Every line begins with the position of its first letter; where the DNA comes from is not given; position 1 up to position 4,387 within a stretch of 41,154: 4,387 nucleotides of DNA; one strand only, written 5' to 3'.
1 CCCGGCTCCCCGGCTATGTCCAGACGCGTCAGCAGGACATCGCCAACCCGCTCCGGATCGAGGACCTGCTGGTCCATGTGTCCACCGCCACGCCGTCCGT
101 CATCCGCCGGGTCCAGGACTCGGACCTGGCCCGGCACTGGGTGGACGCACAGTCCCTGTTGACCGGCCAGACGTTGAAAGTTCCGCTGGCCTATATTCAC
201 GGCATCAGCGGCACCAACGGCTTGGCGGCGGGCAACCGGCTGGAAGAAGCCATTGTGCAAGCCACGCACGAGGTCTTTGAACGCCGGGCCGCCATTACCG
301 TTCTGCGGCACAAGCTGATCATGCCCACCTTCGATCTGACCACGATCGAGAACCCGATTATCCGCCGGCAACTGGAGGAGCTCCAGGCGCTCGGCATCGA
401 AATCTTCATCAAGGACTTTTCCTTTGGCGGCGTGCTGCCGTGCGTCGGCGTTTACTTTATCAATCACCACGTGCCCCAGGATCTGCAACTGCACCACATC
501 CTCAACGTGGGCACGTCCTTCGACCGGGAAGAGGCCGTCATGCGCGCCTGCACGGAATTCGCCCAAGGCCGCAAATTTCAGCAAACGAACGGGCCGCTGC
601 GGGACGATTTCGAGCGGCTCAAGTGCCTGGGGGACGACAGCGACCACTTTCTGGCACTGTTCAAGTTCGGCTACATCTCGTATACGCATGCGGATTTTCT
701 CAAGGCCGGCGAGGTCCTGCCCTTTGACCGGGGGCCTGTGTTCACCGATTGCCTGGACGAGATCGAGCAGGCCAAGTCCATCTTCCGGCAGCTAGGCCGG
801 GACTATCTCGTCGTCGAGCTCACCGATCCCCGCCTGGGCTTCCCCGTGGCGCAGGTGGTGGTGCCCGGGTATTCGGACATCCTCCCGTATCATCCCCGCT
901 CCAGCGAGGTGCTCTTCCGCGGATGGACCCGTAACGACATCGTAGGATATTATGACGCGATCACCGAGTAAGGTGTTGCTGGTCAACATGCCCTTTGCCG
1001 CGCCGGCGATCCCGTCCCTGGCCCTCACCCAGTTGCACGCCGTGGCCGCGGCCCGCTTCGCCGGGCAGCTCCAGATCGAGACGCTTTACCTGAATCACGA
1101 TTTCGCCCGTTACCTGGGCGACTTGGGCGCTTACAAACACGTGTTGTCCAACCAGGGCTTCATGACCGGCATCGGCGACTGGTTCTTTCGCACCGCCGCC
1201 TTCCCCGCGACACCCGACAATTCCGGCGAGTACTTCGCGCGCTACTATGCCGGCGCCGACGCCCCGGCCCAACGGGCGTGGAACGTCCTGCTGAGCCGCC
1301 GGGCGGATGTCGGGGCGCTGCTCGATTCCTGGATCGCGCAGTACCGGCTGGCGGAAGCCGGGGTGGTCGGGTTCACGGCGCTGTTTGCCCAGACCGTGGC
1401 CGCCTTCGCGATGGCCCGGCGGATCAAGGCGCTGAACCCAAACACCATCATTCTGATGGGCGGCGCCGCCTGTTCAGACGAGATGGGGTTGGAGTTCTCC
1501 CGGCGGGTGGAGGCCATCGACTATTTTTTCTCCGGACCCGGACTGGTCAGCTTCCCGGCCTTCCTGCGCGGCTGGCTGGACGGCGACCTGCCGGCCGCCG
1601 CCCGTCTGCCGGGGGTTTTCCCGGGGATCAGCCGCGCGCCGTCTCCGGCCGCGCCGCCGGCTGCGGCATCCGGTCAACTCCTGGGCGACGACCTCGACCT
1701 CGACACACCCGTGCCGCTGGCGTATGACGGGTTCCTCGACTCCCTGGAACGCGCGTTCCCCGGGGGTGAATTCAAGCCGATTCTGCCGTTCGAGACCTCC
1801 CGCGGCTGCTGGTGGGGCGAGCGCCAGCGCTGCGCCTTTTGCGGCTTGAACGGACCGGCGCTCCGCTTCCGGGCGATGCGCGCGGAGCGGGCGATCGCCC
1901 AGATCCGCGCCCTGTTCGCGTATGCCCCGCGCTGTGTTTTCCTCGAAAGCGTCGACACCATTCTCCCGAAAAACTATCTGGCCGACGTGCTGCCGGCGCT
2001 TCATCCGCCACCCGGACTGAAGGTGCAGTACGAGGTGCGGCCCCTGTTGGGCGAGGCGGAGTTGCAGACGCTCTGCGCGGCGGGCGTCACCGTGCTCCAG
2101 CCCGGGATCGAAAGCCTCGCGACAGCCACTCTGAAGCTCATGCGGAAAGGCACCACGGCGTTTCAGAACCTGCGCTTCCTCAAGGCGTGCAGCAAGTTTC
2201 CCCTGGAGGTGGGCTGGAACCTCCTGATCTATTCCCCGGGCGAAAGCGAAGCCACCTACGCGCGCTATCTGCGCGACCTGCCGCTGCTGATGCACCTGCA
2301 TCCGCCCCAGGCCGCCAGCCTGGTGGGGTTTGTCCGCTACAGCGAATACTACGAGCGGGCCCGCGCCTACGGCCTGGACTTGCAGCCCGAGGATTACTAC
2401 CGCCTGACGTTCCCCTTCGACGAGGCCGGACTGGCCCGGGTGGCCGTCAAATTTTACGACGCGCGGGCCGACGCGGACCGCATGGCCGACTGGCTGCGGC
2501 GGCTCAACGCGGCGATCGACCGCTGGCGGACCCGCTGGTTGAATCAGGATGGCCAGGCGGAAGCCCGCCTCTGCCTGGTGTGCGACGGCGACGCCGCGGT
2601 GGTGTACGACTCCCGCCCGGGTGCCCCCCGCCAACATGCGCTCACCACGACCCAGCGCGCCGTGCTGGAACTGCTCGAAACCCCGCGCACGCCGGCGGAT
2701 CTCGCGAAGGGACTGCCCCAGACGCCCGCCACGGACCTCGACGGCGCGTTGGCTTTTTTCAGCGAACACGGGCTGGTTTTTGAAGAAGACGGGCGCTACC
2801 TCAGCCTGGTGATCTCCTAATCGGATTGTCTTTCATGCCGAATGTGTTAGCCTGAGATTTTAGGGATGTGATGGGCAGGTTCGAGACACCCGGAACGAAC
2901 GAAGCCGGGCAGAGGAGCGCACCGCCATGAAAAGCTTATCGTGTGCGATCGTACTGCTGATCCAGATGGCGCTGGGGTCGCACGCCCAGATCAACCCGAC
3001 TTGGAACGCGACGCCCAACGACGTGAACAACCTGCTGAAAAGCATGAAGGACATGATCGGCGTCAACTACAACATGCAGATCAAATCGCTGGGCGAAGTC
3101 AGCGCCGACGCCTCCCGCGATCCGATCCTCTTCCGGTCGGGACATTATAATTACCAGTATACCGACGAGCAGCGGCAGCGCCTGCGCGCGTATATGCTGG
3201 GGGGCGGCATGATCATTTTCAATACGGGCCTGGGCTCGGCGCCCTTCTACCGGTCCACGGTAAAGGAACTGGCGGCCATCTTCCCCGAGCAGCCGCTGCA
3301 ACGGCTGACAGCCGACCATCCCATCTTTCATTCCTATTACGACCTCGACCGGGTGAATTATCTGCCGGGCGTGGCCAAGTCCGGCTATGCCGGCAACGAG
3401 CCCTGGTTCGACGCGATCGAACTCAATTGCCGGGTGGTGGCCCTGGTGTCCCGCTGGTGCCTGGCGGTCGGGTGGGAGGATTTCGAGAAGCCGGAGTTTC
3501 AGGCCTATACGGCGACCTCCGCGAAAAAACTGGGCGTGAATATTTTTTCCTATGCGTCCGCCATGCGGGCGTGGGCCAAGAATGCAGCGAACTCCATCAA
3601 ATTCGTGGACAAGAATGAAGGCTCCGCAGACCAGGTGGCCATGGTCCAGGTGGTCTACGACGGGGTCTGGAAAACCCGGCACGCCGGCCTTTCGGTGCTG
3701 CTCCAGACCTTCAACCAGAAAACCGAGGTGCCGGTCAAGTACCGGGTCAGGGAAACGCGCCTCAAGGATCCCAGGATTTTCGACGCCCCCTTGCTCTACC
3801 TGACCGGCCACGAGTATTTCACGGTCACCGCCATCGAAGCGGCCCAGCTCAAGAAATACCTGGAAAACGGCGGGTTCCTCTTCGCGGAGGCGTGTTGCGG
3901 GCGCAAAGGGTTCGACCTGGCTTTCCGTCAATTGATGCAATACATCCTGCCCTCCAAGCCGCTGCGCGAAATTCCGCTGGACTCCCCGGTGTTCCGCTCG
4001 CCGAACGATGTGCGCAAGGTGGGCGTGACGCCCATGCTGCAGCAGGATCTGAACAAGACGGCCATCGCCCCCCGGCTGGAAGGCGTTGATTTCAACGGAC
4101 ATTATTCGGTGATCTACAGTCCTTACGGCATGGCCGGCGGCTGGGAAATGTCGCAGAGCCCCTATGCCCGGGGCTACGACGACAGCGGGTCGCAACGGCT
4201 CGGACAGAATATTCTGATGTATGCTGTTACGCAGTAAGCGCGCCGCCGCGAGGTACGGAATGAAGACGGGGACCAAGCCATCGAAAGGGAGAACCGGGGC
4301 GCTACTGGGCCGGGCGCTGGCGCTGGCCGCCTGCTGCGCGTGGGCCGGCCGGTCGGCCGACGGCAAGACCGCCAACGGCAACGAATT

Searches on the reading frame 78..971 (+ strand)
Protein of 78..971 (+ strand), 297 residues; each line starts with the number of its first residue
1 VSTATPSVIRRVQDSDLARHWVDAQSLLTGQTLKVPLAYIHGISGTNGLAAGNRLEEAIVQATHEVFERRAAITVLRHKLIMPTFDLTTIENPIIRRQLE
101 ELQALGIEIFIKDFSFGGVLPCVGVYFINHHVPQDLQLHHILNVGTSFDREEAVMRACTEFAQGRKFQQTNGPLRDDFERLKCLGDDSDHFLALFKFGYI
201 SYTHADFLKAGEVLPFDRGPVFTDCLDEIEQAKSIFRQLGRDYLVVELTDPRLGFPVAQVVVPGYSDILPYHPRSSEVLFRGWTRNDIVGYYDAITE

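Call 8: search_protein_families(library=pfam, proteins=[window:78-971:+], max_evalue=0.001)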
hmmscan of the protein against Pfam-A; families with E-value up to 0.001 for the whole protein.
window:78-971:+ (297 aa): 1 family
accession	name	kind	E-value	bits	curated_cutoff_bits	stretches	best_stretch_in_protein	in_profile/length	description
PF02624.21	YcaO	-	4.5e-45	154.8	25.7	1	14-265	72-324/325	YcaO cyclodehydratase, ATP-ad Mg2+-binding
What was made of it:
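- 3..971 (+): Second, stand-alone YcaO (YcaO2), truncated by the contig start (about 88 N-terminal residues are missing). It is the conserved partner of the fusion in relatives. PF02624, E 4.5e-45 (call 8).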

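Call 22: search_protein_families(library=ncbifam, proteins=[window:78-971:+], max_evalue=0.001)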
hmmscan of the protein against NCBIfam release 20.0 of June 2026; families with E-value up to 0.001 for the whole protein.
window:78-971:+ (297 aa): 5 families
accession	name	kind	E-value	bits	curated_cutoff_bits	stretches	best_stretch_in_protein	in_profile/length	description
NF040716.1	YcaO_for_S12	equivalog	4.7e-24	84.8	700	1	29-271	160-393/571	30S ribosomal protein S12 methylthiotransferase accessory factor YcaO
TIGR00702.1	TIGR00702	domain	8.1e-24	84.4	75.65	1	43-271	152-369/377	YcaO-type kinase domain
TIGR03266.1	methan_mark_1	equivalog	2.6e-20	72.7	365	1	16-266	112-363/376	YcaO-related McrA-glycine thioamidation protein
TIGR03549.1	TIGR03549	equivalog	1.5e-18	66.5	900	1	30-271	309-541/723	OsmC domain/YcaO domain-containing protein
TIGR03604.1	TOMM_cyclo_SagD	subfamily_domain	1.1e-16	60.8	219.25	1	7-274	62-346/377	thiazole/oxazole-forming peptide maturase, SagD family component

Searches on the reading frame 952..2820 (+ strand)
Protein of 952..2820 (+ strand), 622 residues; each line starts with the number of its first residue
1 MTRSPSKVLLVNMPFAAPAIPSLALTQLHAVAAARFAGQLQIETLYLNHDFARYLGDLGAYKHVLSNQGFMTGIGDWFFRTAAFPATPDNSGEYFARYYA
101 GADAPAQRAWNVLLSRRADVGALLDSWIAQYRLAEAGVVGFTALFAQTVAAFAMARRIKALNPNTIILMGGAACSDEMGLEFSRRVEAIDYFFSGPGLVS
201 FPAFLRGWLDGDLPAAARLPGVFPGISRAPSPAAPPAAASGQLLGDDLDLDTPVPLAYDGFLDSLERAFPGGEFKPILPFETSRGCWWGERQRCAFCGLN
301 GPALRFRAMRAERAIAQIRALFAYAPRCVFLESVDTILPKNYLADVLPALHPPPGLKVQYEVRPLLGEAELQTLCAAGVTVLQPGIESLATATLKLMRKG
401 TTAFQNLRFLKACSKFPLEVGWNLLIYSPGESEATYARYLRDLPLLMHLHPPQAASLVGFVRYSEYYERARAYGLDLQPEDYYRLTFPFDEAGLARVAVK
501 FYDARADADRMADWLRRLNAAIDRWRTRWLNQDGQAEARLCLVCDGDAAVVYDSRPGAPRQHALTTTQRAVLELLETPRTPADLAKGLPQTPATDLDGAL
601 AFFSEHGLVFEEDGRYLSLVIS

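Call 8: search_protein_families(library=pfam, proteins=[window:952-2820:+], max_evalue=0.001)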
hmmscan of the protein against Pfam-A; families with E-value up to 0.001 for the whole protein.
window:952-2820:+ (622 aa): 1 family
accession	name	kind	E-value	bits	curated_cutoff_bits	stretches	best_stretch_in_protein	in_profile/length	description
PF04055.27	Radical_SAM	-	5.5e-11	43.3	29.5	1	282-442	3-165/166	Radical SAM superfamily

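Call 22: search_protein_families(library=ncbifam, proteins=[window:952-2820:+], max_evalue=0.001)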
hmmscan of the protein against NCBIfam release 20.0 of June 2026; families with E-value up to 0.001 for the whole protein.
window:952-2820:+ (622 aa): 5 families
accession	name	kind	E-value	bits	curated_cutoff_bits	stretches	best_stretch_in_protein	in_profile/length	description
TIGR03975.1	rSAM_ocin_1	subfamily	1.7e-136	456.2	281.85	1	8-621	1-606/606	RiPP maturation radical SAM C-methyltransferase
TIGR03471.1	HpnJ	equivalog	1.6e-05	24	577.6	1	275-438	195-357/472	hopanoid biosynthesis associated radical SAM protein HpnJ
TIGR04072.2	rSAM_ladder_B12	equivalog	1.9e-05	23.5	360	1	278-446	181-349/443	lipid biosynthesis B12-binding/radical SAM protein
TIGR04367.1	HpnR_B12_rSAM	equivalog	0.00017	20.3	650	1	138-427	63-334/490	hopanoid C-3 methylase HpnR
TIGR04014.1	B12_SAM_MJ_0865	equivalog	0.00049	19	360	0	385-437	275-327/434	methyl-coenzyme M reductase glutamine C-methyltransferase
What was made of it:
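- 952..2820 (+): B12-type radical-SAM C-methyltransferase of the RiPP-maturation family TIGR03975. TIGR03975, 456 bits against a cut-off of 282 (call 22).
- On RiPP maturation radical-SAM C-methyltransferase (TIGR03975), window 952-2820: 456.2 bits against 281.85 (call 22).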

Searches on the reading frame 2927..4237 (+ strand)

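Call 8: search_protein_families(library=pfam, proteins=[window:2927-4237:+], max_evalue=0.001)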
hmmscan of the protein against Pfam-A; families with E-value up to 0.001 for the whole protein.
window:2927-4237:+ (436 aa): 1 family
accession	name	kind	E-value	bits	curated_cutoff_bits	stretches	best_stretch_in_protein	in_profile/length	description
PF13709.12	DUF4159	-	1.5e-68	230.8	25.9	2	240-433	3-201/202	Domain of unknown function (DUF4159)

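Call 22: search_protein_families(library=ncbifam, proteins=[window:2927-4237:+], max_evalue=0.001)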
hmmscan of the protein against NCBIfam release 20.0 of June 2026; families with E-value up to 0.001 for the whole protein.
window:2927-4237:+ (436 aa): 0 families
